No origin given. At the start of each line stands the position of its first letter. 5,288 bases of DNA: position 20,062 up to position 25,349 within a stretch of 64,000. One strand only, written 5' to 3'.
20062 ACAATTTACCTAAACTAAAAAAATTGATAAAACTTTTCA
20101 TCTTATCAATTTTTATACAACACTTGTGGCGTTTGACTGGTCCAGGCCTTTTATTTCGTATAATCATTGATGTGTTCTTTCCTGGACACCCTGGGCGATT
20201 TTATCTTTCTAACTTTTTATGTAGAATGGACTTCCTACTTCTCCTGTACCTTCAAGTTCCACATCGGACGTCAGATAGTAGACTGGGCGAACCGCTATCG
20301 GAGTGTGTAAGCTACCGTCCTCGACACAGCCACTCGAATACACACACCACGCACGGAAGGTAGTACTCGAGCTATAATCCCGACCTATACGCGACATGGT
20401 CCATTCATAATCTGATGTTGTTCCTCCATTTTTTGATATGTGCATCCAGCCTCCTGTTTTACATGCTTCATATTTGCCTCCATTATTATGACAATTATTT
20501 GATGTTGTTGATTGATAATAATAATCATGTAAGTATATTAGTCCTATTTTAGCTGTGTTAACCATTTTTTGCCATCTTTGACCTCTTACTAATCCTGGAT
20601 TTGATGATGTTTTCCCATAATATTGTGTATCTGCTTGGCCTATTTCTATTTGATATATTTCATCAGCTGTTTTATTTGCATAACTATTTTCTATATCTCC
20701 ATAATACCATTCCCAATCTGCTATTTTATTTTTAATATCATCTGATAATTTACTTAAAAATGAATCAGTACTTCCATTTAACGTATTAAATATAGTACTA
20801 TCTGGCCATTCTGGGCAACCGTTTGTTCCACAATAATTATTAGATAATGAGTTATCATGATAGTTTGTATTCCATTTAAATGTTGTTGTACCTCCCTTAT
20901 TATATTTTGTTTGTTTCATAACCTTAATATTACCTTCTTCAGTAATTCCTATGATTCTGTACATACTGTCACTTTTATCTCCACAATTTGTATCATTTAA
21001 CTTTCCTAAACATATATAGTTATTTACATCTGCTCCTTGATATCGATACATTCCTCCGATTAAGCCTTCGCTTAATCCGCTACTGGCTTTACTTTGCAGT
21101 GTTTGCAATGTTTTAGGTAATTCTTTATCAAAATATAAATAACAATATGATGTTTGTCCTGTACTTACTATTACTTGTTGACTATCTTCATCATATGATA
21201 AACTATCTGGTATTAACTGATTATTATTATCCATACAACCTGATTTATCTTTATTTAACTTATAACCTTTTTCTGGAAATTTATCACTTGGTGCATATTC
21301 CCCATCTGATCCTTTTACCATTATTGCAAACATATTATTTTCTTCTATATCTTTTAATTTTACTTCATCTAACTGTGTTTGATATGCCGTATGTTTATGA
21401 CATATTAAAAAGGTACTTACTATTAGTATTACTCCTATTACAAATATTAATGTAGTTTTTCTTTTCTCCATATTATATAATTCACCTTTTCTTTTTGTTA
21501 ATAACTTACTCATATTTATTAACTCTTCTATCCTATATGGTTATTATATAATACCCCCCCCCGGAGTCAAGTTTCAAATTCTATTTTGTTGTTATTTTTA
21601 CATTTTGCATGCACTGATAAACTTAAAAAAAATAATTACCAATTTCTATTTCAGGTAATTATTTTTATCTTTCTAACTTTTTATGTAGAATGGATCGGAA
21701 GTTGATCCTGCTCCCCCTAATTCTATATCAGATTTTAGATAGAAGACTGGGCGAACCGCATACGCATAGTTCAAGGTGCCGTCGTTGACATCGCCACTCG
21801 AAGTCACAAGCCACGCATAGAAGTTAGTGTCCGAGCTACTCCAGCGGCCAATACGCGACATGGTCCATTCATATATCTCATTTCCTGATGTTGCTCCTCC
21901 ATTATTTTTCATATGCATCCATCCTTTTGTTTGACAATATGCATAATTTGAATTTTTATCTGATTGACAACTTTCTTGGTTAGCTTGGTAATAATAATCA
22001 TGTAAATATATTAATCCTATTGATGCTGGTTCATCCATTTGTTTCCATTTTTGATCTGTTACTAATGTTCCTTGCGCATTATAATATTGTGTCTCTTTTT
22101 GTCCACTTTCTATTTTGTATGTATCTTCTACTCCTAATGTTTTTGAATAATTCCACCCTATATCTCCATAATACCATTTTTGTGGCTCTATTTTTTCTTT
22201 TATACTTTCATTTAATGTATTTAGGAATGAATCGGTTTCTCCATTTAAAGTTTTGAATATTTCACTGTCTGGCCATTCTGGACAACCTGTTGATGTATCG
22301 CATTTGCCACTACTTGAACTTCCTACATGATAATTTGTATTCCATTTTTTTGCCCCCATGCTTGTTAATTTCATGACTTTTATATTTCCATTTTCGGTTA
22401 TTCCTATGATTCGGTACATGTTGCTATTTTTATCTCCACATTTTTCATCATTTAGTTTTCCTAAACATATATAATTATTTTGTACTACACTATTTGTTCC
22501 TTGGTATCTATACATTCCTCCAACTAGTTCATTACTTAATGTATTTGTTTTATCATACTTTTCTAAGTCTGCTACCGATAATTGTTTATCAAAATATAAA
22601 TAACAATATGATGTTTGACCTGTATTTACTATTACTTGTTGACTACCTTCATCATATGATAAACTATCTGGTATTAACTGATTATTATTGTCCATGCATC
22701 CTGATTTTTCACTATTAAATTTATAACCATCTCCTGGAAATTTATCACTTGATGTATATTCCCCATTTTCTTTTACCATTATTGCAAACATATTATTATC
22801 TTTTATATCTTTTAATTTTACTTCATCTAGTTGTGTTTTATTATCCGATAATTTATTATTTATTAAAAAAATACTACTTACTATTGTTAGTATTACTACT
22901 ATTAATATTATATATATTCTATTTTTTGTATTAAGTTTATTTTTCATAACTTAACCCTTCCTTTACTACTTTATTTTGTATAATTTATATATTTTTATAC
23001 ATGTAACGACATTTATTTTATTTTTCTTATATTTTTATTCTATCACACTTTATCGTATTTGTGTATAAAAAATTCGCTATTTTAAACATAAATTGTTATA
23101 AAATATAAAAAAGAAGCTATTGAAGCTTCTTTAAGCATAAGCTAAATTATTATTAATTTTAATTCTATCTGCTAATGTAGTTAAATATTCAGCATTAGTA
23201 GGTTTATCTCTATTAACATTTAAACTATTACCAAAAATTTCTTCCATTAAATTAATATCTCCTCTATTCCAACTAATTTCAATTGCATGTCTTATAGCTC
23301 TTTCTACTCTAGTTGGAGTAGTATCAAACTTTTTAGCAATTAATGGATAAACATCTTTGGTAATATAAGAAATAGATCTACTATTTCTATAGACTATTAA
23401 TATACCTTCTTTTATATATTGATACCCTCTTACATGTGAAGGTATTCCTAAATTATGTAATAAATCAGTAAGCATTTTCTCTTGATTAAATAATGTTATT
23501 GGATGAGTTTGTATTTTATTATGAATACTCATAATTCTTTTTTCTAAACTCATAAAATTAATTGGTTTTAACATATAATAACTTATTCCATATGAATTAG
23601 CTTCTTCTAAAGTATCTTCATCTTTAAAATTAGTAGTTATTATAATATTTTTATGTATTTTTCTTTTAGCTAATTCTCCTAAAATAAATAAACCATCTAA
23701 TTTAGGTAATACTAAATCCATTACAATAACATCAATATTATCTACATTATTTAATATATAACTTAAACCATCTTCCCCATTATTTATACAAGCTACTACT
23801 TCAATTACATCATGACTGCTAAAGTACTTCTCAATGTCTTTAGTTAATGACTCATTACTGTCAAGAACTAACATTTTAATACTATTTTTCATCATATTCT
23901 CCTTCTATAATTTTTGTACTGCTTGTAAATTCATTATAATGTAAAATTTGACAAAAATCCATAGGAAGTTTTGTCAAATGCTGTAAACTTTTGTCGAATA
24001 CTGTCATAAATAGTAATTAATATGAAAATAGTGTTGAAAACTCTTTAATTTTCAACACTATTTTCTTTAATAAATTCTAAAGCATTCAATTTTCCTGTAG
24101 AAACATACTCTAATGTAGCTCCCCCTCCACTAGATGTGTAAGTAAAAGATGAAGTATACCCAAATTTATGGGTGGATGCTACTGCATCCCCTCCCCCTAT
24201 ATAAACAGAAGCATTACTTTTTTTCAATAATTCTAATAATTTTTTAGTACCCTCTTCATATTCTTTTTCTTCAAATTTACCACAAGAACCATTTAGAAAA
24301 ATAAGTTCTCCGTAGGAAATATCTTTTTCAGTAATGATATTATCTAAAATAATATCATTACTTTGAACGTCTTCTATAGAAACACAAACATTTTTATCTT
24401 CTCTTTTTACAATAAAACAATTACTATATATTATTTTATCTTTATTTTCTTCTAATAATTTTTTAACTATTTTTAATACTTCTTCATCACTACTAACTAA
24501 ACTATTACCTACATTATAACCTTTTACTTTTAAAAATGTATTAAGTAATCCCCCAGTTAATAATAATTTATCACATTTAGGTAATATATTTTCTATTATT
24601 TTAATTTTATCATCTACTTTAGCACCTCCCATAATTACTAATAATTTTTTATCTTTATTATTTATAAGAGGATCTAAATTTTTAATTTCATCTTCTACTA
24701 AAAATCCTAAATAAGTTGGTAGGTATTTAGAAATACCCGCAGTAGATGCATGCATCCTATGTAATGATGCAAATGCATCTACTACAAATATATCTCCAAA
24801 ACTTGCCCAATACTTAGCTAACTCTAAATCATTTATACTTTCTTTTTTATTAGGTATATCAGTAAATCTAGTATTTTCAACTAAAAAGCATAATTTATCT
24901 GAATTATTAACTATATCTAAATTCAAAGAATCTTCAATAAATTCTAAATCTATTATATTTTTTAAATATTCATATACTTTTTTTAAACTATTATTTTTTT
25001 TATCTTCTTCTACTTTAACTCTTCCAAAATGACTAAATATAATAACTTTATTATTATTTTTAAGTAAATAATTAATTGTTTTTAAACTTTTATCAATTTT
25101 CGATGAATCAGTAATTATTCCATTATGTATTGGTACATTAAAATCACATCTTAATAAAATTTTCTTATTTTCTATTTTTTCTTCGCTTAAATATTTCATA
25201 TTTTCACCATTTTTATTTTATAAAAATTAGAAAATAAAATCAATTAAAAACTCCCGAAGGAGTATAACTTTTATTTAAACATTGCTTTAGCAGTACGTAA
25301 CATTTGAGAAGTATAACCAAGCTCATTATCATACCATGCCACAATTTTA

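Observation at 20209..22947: Tandem surface-protein paralogues with DGR-type hypervariable C-terminal cassettes but no RT or template repeat nearby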

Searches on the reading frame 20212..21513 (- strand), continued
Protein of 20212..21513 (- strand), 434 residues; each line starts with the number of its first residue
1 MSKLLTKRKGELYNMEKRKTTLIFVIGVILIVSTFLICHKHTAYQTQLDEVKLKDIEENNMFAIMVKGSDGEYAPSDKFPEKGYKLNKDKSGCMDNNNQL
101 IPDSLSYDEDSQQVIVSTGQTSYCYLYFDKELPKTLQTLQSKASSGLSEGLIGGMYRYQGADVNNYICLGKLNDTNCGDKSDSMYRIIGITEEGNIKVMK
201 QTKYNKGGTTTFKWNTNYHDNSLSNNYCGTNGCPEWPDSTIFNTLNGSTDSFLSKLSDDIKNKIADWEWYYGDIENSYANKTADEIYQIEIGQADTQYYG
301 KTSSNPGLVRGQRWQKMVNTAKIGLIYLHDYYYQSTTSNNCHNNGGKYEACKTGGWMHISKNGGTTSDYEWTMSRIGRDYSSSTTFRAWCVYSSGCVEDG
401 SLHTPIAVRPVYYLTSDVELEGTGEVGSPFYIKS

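Call 53: fold_search(model_id=the predicted structure, library=pdb)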
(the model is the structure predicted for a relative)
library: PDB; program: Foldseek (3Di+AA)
matches with E <= 10: 168; with E <= 0.001: 0
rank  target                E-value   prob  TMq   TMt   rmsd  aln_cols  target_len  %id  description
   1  6ino_B                3.7e-01  0.09  0.10  0.09  15.7       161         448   14  Crystal structure of the CysR-CTLD2 fragment of human MR at acidic pH (pH 4.6) (released 2019-09-18)
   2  8q4e_A                4.5e-01  0.41  0.10  0.30   3.8        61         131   20  Structure of Legionella pneumophila Lcl C-terminal domain (released 2023-12-27)
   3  5xxz_B                6.0e-01  0.02  0.06  0.03  16.1        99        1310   14  Crystal structure of a serine protease from Streptococcus species (released 2018-08-08)
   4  5y3t_A                6.3e-01  0.10  0.07  0.18  15.4       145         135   11  Crystal structure of hetero-trimeric core of LUBAC: HOIP double-UBA complexed with HOIL-1L UBL and SHARPIN UBL (released 2018-05-02)
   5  4m02                  8.5e-01  0.03  0.08  0.16  15.4       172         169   12  Middle fragment(residues 494-663) of the binding region of SraP (released 2014-06-18)
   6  6o2w_A                1.1e+00  0.04  0.09  0.18  14.0       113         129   12  Crystal structure of the SARAF luminal domain Cys-lock mutant dimer (released 2019-05-29)
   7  9wmv_u                1.1e+00  0.02  0.05  0.10  19.2       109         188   10  Co-transcriptional histone H3K36 methylation complex containing RNA polymerase II elongation complex, Set2, and the up (released 2025-12-24)
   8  1l4z_B                1.2e+00  0.13  0.11  0.27   8.1       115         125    9  X-RAY CRYSTAL STRUCTURE OF THE COMPLEX OF MICROPLASMINOGEN WITH ALPHA DOMAIN OF STREPTOKINASE IN THE PRESENCE CADMIUM  (released 2002-12-11)
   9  2dt4                  1.3e+00  0.02  0.07  0.16  18.8       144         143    8  Crystal structure of Pyrococcus horikoshii a plant- and prokaryote-conserved (PPC) protein at 1.60 resolution (released 2007-05-22)
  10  6bwn                  1.3e+00  0.01  0.07  0.11  18.5       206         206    8  Crystal Structure of Mouse Protocadherin-15 EC6-7 (released 2018-12-19)
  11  5un2                  1.3e+00  0.01  0.07  0.08  20.1       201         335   12  Crystal Structure of Mouse Cadherin-23 EC19-21 with non-syndromic deafness (DFNB12) associated mutation R2029W (released 2018-02-07)
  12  6vjb                  1.3e+00  0.01  0.10  0.05  22.3       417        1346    9  Crystal structure of a catalytically inactive CXC Chemokine-degrading protease SpyCEP from Streptococcus pyogenes (released 2020-04-15)
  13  2m0x_MODEL_1_A        1.5e+00  0.05  0.06  0.22   9.1        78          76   13  Solution structure of U14Ub1, an engineered ubiquitin variant with increased affinity for USP14 (released 2013-06-26)
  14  3mc0_B                1.6e+00  0.05  0.08  0.13  14.2       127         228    9  Crystal Structure of Staphylococcal Enterotoxin G (SEG) in Complex with a Mouse T-cell Receptor beta Chain (released 2010-10-13)
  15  6inn_B                1.6e+00  0.05  0.11  0.08  16.5       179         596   12  Crystal structure of the CysR-CTLD3 fragment of human MR at acidic pH (pH 5.6) (released 2019-09-18)
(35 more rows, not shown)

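Call 67: find_encoding_contigs(protein=P0141, flank=10000, max_places=10)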
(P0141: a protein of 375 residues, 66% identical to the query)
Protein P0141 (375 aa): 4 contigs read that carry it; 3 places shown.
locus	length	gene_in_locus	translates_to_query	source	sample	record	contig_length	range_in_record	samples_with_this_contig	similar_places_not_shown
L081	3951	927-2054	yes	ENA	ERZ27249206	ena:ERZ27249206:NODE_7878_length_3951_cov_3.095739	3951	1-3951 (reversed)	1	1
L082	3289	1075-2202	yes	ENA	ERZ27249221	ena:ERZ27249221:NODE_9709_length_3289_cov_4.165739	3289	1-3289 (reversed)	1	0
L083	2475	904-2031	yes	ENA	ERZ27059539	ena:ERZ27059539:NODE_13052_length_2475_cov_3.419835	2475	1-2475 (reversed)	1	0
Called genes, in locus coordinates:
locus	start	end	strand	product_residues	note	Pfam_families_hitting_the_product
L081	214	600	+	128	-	-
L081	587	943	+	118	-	-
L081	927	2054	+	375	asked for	PF00078:RVT_1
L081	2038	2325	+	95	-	-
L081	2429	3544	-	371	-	PF01467:CTP_transf_like, PF05636:HIGH_NTase1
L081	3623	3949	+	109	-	?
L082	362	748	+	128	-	-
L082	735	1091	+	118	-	-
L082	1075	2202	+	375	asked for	PF00078:RVT_1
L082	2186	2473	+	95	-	-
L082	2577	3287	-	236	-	?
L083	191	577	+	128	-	-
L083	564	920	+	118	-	-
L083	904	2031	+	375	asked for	PF00078:RVT_1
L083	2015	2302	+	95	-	-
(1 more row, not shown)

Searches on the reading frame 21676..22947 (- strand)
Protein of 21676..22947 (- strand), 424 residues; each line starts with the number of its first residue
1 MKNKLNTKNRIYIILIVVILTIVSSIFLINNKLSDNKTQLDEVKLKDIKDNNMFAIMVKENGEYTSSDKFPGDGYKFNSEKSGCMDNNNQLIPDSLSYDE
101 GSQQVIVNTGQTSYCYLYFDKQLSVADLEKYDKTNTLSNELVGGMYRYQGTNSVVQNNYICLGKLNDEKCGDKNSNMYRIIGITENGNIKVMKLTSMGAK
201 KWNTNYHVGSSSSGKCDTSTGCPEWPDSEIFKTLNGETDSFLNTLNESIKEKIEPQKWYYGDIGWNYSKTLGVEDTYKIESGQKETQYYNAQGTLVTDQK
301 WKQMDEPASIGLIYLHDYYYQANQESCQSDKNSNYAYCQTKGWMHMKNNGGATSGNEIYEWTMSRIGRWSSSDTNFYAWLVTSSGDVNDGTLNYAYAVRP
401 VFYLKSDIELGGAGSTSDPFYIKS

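Call 9: search_protein_families(library=pfam, proteins=[window:21676-22947:-], max_evalue=1)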
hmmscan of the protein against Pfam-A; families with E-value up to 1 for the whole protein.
window:21676-22947:- (424 aa): 1 family
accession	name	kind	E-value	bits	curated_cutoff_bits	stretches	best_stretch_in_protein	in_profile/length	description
PF19789.6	DUF6273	-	0.013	15.8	23.5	0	214-266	22-71/172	Domain of unknown function (DUF6273)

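Call 10: search_protein_families(library=ncbifam, proteins=[window:21676-22947:-], max_evalue=1)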
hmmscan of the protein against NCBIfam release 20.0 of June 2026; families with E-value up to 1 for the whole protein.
window:21676-22947:- (424 aa): 1 family
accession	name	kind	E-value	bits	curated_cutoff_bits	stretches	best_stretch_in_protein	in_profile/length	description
TIGR02209.1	ftsL_broad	equivalog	0.08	12.9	42.45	1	9-53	2-46/85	cell division protein FtsL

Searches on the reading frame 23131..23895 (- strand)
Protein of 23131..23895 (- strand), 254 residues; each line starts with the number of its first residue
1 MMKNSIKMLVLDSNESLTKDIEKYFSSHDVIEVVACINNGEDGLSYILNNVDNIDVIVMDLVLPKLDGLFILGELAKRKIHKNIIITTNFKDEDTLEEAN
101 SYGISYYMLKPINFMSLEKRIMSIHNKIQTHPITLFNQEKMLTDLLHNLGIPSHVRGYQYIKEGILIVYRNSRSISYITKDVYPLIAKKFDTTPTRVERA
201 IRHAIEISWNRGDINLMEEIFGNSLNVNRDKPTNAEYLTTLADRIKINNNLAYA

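Call 73: search_protein_families(library=pfam, proteins=[window:23134-23895:-], max_evalue=0.001)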
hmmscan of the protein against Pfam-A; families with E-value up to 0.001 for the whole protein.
window:23134-23895:- (254 aa): 2 families
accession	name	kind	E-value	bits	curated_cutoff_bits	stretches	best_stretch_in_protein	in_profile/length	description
PF08769.17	Spo0A_C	-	3.7e-37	126.9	25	1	143-245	2-104/104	Sporulation initiation factor Spo0A C terminal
PF00072.30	Response_reg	-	1.6e-15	57.7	30.2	1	9-121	2-110/111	Response regulator receiver domain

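Call 86: find_encoding_contigs(protein=window:23131-23895:-, flank=3000, max_places=10)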
Protein window:23131-23895:- (254 aa): no gene with exactly this product is on record in the collection.

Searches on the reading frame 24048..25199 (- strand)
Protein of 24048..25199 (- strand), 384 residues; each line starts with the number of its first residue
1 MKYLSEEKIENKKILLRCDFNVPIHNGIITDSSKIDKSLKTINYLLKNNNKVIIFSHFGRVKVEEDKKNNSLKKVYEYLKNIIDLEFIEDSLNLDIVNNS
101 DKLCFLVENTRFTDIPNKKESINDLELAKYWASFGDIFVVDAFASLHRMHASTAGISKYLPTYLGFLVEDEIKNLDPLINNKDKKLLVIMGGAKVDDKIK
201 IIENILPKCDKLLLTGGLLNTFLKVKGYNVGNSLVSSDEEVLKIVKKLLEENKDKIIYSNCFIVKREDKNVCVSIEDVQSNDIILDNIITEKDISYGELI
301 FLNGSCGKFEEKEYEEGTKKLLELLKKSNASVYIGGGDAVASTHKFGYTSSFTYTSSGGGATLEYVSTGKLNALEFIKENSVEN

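Call 73: search_protein_families(library=pfam, proteins=[window:24048-25199:-], max_evalue=0.001)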
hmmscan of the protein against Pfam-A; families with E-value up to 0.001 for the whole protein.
window:24048-25199:- (384 aa): 1 family
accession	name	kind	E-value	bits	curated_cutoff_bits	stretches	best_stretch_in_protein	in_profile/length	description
PF00162.24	PGK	-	3.1e-99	333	27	1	7-367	4-377/379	Phosphoglycerate kinase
